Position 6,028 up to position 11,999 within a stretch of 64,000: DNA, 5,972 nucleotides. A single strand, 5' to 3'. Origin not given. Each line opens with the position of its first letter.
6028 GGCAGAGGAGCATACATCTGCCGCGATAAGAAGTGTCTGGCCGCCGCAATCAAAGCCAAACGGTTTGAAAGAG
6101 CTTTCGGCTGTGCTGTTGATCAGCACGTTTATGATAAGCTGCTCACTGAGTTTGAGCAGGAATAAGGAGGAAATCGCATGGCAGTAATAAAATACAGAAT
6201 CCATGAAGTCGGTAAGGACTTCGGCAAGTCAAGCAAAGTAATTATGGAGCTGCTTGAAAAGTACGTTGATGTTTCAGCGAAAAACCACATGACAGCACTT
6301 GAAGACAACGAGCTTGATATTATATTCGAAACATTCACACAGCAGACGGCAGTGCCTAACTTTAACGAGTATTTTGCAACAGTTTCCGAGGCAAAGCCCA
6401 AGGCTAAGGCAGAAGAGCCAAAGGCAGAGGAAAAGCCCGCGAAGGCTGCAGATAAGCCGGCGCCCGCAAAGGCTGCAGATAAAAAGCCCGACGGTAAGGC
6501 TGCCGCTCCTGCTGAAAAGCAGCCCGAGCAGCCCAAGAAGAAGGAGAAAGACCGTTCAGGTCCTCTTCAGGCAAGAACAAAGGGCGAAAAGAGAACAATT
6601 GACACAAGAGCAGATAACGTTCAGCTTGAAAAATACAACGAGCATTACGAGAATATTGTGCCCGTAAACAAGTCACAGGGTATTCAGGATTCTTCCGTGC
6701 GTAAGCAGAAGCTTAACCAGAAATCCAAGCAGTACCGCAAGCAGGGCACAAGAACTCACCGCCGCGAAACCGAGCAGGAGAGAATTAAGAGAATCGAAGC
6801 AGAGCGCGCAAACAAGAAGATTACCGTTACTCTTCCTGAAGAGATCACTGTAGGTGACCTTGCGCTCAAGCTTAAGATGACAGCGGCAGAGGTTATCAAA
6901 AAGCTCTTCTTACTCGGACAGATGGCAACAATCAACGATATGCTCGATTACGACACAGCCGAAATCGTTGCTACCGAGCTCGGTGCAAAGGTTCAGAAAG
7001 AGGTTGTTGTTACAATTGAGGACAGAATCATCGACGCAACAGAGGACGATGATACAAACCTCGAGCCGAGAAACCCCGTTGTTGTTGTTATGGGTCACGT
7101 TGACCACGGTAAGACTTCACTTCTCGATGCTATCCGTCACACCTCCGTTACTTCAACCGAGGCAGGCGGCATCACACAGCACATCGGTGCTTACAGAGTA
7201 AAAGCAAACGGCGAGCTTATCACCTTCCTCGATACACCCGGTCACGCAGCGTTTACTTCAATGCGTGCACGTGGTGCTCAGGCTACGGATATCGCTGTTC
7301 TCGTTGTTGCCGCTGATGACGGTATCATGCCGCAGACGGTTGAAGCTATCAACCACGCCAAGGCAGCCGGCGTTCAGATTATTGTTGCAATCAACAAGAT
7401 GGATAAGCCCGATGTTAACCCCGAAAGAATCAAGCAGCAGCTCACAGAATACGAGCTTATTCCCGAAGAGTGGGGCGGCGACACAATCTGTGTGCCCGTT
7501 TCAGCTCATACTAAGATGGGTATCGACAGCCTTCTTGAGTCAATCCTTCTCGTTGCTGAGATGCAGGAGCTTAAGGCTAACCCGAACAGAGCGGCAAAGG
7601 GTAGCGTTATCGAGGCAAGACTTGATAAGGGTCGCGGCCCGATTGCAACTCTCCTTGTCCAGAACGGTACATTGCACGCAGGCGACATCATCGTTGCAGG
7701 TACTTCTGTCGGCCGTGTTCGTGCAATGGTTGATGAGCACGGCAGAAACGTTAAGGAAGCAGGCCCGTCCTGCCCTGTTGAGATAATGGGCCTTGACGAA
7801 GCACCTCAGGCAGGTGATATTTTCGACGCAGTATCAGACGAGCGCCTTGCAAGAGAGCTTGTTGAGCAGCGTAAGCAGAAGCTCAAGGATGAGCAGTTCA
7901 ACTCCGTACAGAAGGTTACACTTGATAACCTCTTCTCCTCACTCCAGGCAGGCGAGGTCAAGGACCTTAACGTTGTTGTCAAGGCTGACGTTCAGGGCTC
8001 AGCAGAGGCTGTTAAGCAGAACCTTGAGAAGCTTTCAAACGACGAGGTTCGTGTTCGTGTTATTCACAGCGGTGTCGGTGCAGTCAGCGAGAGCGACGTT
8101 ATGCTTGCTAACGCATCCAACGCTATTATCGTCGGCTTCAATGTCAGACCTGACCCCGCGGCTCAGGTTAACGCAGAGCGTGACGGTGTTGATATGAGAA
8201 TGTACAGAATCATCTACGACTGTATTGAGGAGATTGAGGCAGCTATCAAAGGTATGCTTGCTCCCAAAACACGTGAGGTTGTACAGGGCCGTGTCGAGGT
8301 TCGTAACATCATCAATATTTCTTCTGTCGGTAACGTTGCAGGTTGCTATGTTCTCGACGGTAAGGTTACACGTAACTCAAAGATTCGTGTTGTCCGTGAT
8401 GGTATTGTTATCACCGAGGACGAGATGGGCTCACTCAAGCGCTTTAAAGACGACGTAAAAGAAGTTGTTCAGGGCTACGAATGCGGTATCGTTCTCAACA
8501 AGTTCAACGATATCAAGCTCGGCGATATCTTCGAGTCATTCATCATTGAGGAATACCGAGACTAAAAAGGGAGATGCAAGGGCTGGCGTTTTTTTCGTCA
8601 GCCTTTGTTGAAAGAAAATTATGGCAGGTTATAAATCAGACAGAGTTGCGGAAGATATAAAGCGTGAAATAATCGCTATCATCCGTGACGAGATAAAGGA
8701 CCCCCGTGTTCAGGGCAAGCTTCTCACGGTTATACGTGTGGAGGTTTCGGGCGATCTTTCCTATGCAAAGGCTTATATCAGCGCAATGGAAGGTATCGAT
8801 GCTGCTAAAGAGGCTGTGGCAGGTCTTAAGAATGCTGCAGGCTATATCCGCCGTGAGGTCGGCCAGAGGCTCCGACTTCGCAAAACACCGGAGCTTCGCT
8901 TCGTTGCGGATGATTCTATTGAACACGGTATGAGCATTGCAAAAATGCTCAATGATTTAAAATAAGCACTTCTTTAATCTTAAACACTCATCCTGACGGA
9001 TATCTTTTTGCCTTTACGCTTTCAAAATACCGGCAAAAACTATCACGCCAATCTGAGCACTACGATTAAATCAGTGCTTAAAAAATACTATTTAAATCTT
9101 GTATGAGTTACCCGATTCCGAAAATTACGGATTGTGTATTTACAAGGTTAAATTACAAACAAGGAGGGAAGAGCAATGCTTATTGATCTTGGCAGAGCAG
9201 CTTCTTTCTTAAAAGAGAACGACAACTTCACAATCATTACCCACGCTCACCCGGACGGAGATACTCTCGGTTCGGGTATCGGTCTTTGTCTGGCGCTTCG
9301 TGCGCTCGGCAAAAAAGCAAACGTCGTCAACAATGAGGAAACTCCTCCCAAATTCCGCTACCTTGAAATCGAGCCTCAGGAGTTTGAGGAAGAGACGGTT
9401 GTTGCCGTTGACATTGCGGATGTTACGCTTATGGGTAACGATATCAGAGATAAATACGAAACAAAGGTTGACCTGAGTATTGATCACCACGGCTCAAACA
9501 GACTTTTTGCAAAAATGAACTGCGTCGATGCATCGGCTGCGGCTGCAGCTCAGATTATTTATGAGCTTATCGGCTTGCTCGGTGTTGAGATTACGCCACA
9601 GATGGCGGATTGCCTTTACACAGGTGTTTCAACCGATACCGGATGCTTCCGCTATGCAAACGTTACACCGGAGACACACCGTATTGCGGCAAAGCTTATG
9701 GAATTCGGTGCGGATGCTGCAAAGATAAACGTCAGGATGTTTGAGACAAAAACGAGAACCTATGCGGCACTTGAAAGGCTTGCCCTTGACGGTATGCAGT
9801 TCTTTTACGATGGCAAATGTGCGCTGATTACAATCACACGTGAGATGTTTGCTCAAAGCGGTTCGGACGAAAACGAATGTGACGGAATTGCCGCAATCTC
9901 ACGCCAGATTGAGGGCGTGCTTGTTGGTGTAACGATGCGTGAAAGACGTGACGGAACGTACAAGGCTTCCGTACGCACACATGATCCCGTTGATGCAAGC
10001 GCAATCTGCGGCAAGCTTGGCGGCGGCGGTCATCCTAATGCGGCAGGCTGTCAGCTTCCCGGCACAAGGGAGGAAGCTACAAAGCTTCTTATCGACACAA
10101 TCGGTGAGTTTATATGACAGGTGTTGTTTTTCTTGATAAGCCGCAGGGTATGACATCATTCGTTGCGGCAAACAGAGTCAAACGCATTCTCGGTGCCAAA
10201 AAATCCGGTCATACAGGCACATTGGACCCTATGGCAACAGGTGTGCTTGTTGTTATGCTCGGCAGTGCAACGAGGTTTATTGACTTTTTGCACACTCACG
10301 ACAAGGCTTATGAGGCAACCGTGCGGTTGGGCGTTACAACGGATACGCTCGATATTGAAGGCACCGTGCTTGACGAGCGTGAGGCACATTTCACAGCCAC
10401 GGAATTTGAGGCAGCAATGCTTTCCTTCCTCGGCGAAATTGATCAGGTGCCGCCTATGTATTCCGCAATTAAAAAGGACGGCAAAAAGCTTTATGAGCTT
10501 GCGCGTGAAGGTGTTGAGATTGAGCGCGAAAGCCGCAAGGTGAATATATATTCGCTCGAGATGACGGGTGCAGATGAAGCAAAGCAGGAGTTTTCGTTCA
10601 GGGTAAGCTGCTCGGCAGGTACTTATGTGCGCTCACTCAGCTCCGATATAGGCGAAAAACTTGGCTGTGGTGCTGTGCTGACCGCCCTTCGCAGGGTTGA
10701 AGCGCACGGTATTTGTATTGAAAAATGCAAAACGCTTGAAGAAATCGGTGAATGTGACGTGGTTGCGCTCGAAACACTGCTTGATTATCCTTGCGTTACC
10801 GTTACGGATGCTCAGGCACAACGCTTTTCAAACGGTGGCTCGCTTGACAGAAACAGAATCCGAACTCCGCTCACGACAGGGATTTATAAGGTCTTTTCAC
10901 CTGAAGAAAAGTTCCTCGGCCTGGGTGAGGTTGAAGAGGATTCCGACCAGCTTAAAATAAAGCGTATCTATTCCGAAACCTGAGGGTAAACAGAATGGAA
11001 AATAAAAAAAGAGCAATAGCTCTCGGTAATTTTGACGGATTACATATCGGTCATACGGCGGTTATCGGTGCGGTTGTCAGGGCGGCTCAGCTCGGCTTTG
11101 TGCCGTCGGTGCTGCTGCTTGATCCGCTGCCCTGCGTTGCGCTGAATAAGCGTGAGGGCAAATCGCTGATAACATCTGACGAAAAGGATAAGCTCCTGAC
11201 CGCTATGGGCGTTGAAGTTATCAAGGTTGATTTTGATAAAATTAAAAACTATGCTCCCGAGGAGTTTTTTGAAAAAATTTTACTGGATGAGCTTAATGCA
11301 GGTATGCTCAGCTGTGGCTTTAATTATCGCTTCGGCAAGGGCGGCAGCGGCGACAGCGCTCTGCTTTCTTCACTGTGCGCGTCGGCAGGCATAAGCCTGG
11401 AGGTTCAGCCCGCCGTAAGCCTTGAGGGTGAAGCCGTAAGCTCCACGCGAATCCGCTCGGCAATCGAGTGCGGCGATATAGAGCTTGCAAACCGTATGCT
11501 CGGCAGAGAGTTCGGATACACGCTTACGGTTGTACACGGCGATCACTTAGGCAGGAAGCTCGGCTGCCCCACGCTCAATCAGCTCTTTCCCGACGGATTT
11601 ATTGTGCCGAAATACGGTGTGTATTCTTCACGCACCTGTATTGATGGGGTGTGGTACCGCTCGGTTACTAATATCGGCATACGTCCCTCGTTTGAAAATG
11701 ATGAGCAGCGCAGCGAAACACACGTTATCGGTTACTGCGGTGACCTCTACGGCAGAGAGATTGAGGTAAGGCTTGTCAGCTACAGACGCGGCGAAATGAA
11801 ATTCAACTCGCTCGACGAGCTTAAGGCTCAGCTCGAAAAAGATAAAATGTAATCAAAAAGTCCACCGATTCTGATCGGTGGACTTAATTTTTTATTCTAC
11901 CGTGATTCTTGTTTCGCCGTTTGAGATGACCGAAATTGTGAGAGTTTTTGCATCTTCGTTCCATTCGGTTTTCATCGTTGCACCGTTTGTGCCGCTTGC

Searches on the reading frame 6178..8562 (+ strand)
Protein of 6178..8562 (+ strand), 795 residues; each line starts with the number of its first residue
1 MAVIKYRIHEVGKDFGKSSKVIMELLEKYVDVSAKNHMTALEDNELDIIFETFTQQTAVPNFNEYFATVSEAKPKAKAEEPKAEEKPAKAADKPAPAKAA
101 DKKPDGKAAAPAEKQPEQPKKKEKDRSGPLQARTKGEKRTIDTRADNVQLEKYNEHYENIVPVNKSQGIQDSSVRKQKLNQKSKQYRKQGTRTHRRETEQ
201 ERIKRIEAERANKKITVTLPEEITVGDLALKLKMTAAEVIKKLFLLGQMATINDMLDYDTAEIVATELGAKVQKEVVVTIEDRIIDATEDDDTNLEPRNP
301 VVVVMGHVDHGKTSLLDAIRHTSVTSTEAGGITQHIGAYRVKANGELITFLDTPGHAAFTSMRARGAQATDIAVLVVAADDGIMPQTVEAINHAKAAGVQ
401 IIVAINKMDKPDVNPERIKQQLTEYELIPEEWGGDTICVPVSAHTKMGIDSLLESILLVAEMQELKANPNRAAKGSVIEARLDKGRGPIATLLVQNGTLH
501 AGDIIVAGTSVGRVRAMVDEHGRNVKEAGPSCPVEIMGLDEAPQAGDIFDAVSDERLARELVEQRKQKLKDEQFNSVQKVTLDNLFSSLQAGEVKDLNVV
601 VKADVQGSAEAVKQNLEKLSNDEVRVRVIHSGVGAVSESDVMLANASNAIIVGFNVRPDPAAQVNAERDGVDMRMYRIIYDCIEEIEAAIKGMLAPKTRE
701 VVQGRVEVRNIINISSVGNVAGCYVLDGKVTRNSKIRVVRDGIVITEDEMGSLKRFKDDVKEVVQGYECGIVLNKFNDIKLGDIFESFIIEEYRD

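Call 59: search_protein_families(library=pfam, max_evalue=0.00001, proteins=[window:6178-8562:+])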
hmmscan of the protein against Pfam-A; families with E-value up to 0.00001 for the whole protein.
window:6178-8562:+ (795 aa): 6 families
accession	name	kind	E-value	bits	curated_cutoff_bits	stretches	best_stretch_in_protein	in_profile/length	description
PF11987.13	IF-2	-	5.8e-46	155.7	27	1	572-687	2-117/117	Translation-initiation factor 2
PF00009.33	GTP_EFTU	-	3.7e-36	124.9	26.5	1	301-458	5-184/188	Elongation factor Tu GTP binding domain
PF22042.2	EF-G_D2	-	2.5e-33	114.5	27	1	473-550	2-82/84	Elongation factor G domain 2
PF04760.21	IF2_N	-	3.3e-22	78.5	25.3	2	220-270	1-52/53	Translation initiation factor IF-2, N-terminal region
PF01926.29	MMR_HSR1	-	7.9e-11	42.5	21.9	1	302-407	2-113/113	50S ribosome-binding GTPase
PF03144.31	GTP_EFTU_D2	-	2.9e-10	40.9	30.3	1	718-785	1-72/73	Elongation factor Tu domain 2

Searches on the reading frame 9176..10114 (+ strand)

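Call 59: search_protein_families(library=pfam, max_evalue=0.00001, proteins=[window:9176-10114:+])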
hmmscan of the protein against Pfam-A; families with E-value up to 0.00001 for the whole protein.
window:9176-10114:+ (313 aa): 2 families
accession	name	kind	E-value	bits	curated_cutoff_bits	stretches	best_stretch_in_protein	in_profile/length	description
PF01368.27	DHH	-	1.3e-15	58.2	28.1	1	18-151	2-125/125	DHH family, N-terminal domain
PF02272.25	DHHA1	-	9e-12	45.8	25.9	1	227-312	10-99/102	DHHA1 domain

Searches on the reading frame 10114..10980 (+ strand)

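Call 59: search_protein_families(library=pfam, max_evalue=0.00001, proteins=[window:10114-10980:+])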
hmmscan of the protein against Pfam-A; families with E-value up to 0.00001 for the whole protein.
window:10114-10980:+ (289 aa): 3 families
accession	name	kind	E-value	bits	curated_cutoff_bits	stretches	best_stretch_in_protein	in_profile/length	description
PF01509.24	TruB_N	-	6.2e-58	195.8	27.3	1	23-172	1-149/149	TruB family pseudouridylate synthase (N terminal domain)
PF16198.10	TruB_C_2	-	2.5e-08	34.4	29.3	1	173-213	1-41/66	tRNA pseudouridylate synthase B C-terminal domain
PF09157.17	TruB-C_2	-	9.1e-06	25.9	21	0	226-277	1-49/57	Pseudouridine synthase II TruB, C-terminal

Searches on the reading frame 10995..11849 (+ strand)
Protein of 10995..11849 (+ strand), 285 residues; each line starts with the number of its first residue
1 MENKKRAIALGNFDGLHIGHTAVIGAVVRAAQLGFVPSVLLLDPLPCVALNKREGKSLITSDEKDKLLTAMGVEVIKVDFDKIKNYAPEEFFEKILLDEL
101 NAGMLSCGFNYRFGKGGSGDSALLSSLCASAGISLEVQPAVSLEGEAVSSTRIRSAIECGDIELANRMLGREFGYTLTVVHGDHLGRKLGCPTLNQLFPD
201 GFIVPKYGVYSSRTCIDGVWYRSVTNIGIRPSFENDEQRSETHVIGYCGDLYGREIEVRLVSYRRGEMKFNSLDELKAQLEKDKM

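Call 59: search_protein_families(library=pfam, max_evalue=0.00001, proteins=[window:10995-11849:+])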
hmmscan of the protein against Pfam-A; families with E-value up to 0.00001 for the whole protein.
window:10995-11849:+ (285 aa): 2 families
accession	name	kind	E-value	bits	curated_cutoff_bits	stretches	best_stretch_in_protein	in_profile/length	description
PF01687.23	Flavokinase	-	1.2e-35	122.9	19.6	1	169-284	1-117/124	Riboflavin kinase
PF06574.18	FAD_syn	-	2.5e-32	112.3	27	1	2-152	4-158/158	FAD synthetase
